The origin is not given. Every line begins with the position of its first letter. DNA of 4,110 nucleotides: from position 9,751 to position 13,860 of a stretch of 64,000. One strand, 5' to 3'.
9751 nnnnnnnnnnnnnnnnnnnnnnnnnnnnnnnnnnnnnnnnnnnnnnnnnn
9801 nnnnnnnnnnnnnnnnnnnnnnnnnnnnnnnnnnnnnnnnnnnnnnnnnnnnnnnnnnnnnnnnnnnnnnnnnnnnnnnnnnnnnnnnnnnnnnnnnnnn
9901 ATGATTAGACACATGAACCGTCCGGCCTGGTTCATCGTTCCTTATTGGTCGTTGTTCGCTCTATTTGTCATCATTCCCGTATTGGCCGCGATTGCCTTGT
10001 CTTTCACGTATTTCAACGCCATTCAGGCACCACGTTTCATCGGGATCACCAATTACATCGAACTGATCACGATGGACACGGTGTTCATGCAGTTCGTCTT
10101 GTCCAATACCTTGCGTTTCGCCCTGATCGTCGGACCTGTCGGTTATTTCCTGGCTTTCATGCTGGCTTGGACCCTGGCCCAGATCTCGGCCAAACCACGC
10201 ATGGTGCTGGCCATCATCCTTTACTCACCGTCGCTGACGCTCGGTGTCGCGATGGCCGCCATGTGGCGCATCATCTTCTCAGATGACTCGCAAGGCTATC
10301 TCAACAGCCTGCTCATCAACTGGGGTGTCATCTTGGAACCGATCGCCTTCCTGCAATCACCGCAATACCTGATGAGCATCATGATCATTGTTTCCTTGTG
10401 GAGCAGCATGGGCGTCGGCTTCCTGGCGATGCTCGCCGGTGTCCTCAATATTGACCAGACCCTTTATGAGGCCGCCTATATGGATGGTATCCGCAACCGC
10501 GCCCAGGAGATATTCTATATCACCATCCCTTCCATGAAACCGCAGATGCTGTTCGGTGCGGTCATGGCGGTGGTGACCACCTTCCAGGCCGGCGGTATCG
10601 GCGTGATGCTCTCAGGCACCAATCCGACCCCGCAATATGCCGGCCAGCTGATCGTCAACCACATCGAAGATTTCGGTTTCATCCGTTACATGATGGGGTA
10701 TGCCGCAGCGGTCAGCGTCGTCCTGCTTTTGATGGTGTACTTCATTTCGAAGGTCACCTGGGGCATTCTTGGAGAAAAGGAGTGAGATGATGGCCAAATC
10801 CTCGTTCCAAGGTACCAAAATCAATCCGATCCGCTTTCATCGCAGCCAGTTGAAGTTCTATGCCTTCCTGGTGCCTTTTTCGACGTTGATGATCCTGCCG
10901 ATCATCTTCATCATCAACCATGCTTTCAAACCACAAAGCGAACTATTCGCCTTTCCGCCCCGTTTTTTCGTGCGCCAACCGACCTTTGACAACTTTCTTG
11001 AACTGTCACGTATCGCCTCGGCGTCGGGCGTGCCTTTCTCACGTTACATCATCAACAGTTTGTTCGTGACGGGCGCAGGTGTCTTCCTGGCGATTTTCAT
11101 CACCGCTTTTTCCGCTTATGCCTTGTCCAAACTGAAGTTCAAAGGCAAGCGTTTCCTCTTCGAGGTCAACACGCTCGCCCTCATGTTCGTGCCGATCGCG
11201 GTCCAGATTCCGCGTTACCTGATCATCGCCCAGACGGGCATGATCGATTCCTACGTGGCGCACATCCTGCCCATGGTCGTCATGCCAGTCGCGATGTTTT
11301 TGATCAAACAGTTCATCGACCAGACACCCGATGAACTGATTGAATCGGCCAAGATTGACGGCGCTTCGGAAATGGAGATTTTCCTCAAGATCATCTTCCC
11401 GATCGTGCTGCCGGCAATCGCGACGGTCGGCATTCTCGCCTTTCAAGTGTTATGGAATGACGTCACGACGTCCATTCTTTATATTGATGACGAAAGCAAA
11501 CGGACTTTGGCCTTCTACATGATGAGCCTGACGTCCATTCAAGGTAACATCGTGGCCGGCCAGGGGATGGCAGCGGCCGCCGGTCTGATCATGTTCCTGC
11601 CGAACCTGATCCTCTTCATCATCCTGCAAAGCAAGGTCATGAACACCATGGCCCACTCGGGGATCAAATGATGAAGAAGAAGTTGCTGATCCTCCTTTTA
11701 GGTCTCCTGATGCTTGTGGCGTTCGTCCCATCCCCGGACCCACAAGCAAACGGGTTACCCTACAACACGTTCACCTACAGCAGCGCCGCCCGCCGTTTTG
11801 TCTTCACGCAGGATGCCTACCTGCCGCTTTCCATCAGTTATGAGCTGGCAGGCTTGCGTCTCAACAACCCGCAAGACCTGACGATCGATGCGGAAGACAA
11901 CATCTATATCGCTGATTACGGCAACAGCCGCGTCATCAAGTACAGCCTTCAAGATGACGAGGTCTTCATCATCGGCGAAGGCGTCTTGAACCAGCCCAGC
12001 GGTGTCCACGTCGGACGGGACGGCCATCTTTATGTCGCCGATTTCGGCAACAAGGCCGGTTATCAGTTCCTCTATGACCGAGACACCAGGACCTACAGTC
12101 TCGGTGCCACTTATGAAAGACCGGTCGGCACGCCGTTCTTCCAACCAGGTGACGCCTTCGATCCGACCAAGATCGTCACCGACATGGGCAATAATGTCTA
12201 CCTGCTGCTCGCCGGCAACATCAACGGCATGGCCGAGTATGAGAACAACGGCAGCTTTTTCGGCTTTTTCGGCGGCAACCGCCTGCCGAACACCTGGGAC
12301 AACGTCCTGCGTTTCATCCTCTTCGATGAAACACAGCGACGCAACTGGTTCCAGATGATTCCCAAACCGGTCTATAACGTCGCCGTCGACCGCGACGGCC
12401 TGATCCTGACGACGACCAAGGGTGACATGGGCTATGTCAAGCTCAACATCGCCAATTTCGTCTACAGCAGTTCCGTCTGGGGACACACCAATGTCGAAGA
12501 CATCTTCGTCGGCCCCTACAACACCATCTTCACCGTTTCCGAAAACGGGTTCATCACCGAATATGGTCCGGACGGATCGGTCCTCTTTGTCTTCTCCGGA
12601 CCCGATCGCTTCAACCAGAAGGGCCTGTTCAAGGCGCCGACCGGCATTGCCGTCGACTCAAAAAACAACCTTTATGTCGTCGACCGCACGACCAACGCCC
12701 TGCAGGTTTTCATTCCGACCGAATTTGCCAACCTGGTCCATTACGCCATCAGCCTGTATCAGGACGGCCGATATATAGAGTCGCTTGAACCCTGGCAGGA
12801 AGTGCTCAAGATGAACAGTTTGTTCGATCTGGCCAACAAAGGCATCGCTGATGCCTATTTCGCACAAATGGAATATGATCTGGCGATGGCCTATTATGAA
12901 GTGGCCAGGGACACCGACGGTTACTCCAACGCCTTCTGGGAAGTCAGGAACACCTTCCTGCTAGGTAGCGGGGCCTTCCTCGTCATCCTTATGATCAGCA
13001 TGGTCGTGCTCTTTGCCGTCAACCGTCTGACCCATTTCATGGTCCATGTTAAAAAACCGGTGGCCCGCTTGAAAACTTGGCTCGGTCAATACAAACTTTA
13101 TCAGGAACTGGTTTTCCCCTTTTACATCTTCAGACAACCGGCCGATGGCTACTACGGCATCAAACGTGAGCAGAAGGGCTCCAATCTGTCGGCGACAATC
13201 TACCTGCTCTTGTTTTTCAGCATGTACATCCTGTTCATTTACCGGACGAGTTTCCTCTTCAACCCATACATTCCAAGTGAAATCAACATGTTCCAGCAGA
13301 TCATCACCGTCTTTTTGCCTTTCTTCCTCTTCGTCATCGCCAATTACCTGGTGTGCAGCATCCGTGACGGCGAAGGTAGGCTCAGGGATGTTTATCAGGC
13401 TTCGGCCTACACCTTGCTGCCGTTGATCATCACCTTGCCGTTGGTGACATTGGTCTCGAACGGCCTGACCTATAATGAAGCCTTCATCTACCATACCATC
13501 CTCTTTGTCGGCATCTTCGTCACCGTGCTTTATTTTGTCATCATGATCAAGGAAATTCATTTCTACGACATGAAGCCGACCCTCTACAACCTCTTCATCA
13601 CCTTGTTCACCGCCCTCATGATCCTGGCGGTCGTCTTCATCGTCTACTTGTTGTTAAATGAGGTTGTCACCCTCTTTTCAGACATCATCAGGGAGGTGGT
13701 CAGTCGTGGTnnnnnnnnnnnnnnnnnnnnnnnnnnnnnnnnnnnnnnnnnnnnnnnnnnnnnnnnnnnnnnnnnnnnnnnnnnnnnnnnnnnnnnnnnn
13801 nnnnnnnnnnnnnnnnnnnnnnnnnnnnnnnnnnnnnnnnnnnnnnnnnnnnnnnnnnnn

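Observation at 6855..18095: Best candidate for an undescribed system: a giant anchored SBP fusion, an NHL/TPR/Yip1 protein and a DUF5696-like protein wired into a double ABC importer operon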

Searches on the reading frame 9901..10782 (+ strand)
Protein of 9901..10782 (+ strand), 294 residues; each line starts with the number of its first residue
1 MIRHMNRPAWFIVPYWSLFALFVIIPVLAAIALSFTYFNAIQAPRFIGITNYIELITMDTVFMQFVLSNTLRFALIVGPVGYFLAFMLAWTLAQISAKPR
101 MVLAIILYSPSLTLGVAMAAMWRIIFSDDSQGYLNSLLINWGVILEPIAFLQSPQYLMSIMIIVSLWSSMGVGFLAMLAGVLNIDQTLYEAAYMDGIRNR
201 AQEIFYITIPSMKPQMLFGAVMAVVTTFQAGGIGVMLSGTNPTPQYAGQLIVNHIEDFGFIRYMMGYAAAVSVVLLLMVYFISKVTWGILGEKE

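Call 3: search_protein_families(library=pfam, proteins=[window:9901-10782:+], max_evalue=0.01)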
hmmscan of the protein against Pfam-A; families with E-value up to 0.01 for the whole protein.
window:9901-10782:+ (294 aa): 1 family
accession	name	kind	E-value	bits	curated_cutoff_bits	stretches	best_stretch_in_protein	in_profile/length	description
PF00528.27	BPD_transp_1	-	7.2e-05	23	26.4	1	100-282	21-173/184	Binding-protein-dependent transport system inner membrane component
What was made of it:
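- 9901..10785 (+): Module gene 3: MalF-type permease 1, the most conserved component. BPD_transp_1 at 23 bits, below the cut-off (call 3).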

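Call 7: search_protein_families(library=ncbifam, proteins=[window:9901-10782:+], max_evalue=0.001)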
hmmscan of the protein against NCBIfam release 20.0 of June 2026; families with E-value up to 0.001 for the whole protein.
window:9901-10782:+ (294 aa): 1 family
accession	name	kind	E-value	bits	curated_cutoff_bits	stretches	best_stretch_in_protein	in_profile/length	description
NF040931.1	ABC_arch_GlcT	equivalog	4.5e-12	46.2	360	1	18-278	7-259/278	glucose ABC transporter permease GlcT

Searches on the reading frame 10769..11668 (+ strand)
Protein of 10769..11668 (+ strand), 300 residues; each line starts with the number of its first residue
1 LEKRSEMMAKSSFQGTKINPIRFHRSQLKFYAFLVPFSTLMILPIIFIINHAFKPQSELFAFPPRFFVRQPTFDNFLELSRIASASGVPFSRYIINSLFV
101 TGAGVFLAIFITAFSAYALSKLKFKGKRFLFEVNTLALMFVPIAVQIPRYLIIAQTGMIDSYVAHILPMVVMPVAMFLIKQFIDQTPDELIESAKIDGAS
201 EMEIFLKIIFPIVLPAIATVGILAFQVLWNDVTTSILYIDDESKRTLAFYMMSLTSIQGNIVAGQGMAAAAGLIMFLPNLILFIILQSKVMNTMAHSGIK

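Call 3: search_protein_families(library=pfam, proteins=[window:10769-11668:+], max_evalue=0.01)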
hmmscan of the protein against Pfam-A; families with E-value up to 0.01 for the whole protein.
window:10769-11668:+ (300 aa): 1 family
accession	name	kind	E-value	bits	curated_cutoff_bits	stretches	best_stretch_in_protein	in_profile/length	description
PF00528.27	BPD_transp_1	-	1.6e-12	48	26.4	1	116-286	9-175/184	Binding-protein-dependent transport system inner membrane component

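Call 7: search_protein_families(library=ncbifam, proteins=[window:10787-11668:+], max_evalue=0.001)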
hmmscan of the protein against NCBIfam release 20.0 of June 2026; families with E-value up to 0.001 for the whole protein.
window:10787-11668:+ (294 aa): 12 families
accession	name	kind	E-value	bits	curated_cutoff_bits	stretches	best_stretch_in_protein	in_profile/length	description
NF008210.0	PRK10973.1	equivalog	2.9e-25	89.5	297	1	32-288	20-276/281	sn-glycerol-3-phosphate ABC transporter permease UgpE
NF040932.1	ABC_arch_GlcU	equivalog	7.2e-24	84.9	340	1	28-283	9-259/272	glucose ABC transporter permease GlcU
NF008231.0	PRK10998.1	equivalog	2.2e-15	57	261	1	27-294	19-295/296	maltose ABC transporter permease MalG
NF007047.0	PRK09500.1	equivalog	5.3e-11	42.6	326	1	88-255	60-230/257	spermidine/putrescine ABC transporter permease PotC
TIGR02141.1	modB_ABC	equivalog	5.7e-08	32.7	182.6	1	91-219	3-145/208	molybdate ABC transporter permease subunit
NF006939.0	PRK09421.1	equivalog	7.2e-08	32.1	262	1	88-259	12-200/230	molybdate ABC transporter permease subunit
TIGR01581.1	Mo_ABC_porter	hypoth_equivalog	1.3e-07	31.3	210.3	1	88-220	23-169/225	ABC transporter permease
NF011624.0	PRK15050.1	equivalog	2.4e-06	26.9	247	1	144-279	156-281/297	2-aminoethylphosphonate ABC transporter permease subunit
TIGR03226.1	PhnU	equivalog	1.3e-05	24.8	283.45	1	145-279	175-299/311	2-aminoethylphosphonate ABC transporter permease subunit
NF043073.1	MMSYN1_0195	equivalog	5.2e-05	21.6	1250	1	82-229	53-202/1021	spermidine/putrescine ABC transporter permease/substrate-binding protein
NF008232.0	PRK10999.1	equivalog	0.00028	19.8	392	1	166-226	387-447/520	maltose ABC transporter permease MalF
TIGR03416.1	ABC_choXWV_perm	equivalog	0.00048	19.7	363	1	136-213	134-209/267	choline ABC transporter permease subunit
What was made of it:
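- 10787..11671 (+): Module gene 4: MalG-type permease 2. BPD_transp_1, E=1.6e-12; similar to UgpE, GlcU and MalG (calls 3, 7).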

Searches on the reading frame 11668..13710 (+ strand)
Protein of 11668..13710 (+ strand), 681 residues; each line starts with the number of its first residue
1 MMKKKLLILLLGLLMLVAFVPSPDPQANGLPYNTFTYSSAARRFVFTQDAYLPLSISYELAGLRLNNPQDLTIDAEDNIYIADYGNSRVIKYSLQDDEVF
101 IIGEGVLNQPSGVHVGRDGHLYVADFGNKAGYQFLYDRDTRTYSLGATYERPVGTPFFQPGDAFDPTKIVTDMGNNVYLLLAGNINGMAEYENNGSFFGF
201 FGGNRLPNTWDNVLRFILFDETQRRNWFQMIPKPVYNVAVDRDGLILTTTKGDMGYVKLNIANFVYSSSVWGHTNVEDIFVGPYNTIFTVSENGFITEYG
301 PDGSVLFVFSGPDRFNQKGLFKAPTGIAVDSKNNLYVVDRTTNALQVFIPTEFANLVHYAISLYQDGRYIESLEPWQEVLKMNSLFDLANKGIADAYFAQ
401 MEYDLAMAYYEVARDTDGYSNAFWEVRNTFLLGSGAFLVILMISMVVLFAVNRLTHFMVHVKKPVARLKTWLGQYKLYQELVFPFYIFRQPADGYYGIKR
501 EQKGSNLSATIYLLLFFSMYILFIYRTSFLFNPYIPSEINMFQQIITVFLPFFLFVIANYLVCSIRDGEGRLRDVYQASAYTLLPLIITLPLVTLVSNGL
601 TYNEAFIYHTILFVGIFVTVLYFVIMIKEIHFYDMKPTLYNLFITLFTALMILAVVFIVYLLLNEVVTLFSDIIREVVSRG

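Call 3: search_protein_families(library=pfam, proteins=[window:11668-13710:+], max_evalue=0.01)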
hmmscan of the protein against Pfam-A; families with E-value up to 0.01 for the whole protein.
window:11668-13710:+ (681 aa): 5 families
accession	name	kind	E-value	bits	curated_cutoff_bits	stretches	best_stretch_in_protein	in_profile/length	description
PF01436.27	NHL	-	1.7e-20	72.4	20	3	65-92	1-28/28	NHL repeat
PF04893.22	Yip1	-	2.9e-08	34.2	28.6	1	486-655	2-172/173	Yip1 domain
PF25021.1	TEN_NHL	-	1.1e-05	25.1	27.1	0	63-90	327-354/357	Teneurin NHL domain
PF13432.12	TPR_16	-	0.00083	20.2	32.7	1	360-417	4-61/65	Tetratricopeptide repeat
PF06739.17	SBBP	-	0.0076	16.6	20.5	0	324-338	15-29/38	Beta-propeller repeat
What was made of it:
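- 11668..13713 (+): Module gene 5: signal peptide, NHL beta-propeller (~28-350), TPR (~360-425) and a Yip1 polytopic membrane domain (~430-681). Pfam NHL, TPR_16 and Yip1 (call 3).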

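Call 7: search_protein_families(library=ncbifam, proteins=[window:11668-13710:+], max_evalue=0.001)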
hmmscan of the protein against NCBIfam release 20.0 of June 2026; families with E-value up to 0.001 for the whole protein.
window:11668-13710:+ (681 aa): 2 families
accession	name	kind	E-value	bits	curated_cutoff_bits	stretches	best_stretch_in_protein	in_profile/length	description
NF035926.1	scyF_NHL_VPEP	equivalog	3.1e-11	43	350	2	62-204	148-286/376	scytonemin biosynthesis PEP-CTERM protein ScyF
NF033206.1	ScyE_fam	subfamily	7.7e-07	29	80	0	107-182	7-91/333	ScyD/ScyE family protein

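Call 18: find_homologous_proteins(query=window:11668-13710:+, max_evalue=0.001)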
Query window:11668-13710:+ (681 aa): 1227 proteins with E <= 0.001 among 8000 candidates; the best 120 are listed.
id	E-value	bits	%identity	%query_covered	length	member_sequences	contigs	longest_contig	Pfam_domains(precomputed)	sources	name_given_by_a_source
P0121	0.0e+0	1450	93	98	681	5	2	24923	PF04893.23,PF13432.13,PF01436.28,PF25021.2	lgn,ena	-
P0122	0.0e+0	1219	76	100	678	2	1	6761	PF04893.23,PF01436.28,PF25021.2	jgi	-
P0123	0.0e+0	1211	76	100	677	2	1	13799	PF04893.23,PF01436.28,PF06739.18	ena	-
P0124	0.0e+0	1197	74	100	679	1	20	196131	PF04893.23,PF01436.28,PF06739.18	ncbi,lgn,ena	-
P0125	0.0e+0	1197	74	100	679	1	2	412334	PF04893.23,PF01436.28,PF06739.18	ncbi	-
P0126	0.0e+0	1176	73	99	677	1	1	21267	PF04893.23,PF01436.28,PF06739.18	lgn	-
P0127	0.0e+0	1175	74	100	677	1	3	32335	PF04893.23,PF01436.28,PF06739.18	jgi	jgi:DNA-binding beta-propeller fold protein YncE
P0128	0.0e+0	1158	73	100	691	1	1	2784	PF04893.23,PF01436.28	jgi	jgi:sugar lactone lactonase YvrE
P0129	0.0e+0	1145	71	100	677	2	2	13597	PF04893.23,PF01436.28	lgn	-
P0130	0.0e+0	1143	71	100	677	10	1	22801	PF04893.23,PF01436.28,PF06739.18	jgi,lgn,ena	-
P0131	0.0e+0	1143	71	100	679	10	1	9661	PF04893.23,PF01436.28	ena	-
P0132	0.0e+0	1141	74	97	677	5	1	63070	PF04893.23,PF01436.28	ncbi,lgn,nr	ncbi:MAG: hypothetical protein NUK62_05360 [Tenericutes bacterium]|nr:hypothetical protein [Mycoplas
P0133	0.0e+0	1139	73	97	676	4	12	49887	PF04893.23,PF01436.28,PF06739.18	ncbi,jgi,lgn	jgi:tetratricopeptide (TPR) repeat protein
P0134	0.0e+0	1138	71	100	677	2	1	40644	PF04893.23,PF13432.13,PF01436.28,PF25021.2,PF06739.18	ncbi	ncbi:MAG: YIP1 family protein [Bacillota bacterium]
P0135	0.0e+0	1136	73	97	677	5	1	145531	PF04893.23,PF01436.28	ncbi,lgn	-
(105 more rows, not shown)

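Call 77: search_solved_structures(query=window:11668-13710:+, max_evalue=0.01)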
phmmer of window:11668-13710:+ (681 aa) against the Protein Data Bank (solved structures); distinct sequences matched with E-value up to 0.01: 47.
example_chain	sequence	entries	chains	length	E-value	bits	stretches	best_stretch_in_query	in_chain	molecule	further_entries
3wwa_A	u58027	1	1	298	1.5e-42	149.4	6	64-141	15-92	Pizza7H protein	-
6rej_A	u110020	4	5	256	2.7e-37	132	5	64-141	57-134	Pizza6-SH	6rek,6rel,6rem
6ren_A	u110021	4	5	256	9.9e-31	110.3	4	64-130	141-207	3fPizza6-SH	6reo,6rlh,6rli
6i39_A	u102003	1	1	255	3.6e-28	101.9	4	64-141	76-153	v31Pizza6-AYW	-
6f0t_A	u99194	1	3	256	4e-28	101.7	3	64-141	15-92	Pizza6-SFW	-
6qsd_A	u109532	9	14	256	6.7e-28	101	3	64-141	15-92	Pizza6S | Pizza6-S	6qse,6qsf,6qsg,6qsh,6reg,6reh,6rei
7zq2_A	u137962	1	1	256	2.8e-26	95.6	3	64-141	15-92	Pizza6-RSH-TSH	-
7zqg_A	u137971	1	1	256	2.8e-26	95.6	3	64-141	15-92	Pizza6-KSH-TSH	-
6f0s_A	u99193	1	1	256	2.9e-26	95.6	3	64-141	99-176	Pizza6-SYW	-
7zcj_A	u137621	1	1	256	3.4e-26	95.3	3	64-141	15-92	Pizza6-TNH-TSH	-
3ww9_A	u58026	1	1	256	4.5e-26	94.9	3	64-141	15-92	pizza6 protein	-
7zph_A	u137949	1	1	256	2e-25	92.8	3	64-141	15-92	Pizza6-TNK-RSH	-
7zpw_A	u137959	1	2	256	1.2e-24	90.2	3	64-141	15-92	Pizza6-TSK-TSH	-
7zpz_A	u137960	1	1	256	1.2e-24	90.2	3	64-141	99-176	Pizza6-TSR-TSH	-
6i38_A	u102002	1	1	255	1.6e-24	89.8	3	64-141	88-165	nv2Pizza6-AYW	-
1rwi_B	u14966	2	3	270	4.7e-16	61.8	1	65-129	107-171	Serine/threonine-protein kinase pknD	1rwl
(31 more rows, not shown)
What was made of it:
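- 11668..13713 (+): Matches to Pizza and PknD NHL propellers and to consensus TPR (call 77).
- On NHL-repeat six-bladed beta-propeller: Six matched stretches against Pizza7H, and a match to the PknD sensor 1rwi (call 77).
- Closest known: Mycobacterium tuberculosis PknD extracellular NHL beta-propeller sensor domain. Same: A six-bladed NHL propeller displayed outside the membrane; sequence match 1rwi E=4.7e-16 and derived Pizza designs E=1e-42 (call 77).
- Checked: Six NHL-blade stretches match the Pizza7H design, and it also matches the PknD sensor (call 77).
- The propeller's nearest natural solved relative is the extracellular sensor domain of the kinase PknD (call 77).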
